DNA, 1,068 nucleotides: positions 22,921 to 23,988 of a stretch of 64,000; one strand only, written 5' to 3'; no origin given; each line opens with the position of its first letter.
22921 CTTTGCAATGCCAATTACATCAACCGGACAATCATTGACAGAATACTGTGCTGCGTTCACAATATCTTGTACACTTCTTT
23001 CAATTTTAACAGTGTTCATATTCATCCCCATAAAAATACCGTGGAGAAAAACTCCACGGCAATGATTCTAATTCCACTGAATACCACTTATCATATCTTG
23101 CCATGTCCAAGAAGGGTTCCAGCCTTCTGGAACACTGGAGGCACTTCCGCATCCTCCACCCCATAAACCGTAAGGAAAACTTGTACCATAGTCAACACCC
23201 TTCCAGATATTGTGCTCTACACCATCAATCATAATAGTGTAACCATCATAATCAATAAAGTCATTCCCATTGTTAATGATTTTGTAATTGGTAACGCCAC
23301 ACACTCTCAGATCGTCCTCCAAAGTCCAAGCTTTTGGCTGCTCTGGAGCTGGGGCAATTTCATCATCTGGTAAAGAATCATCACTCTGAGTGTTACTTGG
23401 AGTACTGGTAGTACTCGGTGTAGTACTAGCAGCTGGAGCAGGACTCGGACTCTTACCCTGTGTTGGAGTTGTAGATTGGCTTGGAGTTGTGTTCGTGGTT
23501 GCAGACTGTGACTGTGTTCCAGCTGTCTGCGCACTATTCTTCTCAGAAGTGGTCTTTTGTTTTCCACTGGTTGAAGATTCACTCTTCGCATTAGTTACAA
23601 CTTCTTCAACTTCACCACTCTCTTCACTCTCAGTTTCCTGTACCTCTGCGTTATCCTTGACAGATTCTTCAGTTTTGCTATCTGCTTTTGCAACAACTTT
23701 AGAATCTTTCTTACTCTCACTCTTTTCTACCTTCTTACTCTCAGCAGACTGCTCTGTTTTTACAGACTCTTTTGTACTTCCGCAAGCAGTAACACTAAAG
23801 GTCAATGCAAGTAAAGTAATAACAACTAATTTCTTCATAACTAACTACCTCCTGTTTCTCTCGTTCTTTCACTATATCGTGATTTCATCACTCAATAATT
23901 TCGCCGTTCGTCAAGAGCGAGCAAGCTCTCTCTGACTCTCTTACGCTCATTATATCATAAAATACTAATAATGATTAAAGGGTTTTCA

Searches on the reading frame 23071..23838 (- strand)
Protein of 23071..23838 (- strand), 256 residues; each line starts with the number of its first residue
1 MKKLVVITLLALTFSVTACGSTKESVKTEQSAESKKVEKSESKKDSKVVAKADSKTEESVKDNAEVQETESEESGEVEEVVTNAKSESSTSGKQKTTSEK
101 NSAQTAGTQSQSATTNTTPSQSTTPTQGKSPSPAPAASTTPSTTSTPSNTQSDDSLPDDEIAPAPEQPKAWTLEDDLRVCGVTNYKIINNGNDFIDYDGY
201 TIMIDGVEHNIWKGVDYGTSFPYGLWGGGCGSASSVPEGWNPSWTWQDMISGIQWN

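Call 33: search_protein_families(library=pfam, proteins=[window:23071-23838:-], max_evalue=0.00001)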
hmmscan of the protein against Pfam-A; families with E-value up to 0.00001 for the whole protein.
window:23071-23838:- (256 aa): 0 families

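Call 73: search_protein_families(library=ncbifam, proteins=[window:23071-23838:-], max_evalue=0.001)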
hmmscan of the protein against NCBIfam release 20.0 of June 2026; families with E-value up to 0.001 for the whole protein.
window:23071-23838:- (256 aa): 2 families
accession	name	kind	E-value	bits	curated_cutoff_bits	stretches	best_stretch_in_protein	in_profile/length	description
NF058647.1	lipo_LytA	equivalog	2.5e-06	27.7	110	1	1-80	1-81/107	acidic lipoprotein LytA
NF047408.1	SA0632_fam_LP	equivalog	0.00029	20.4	70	1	1-63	1-62/68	SA0632 family lipoprotein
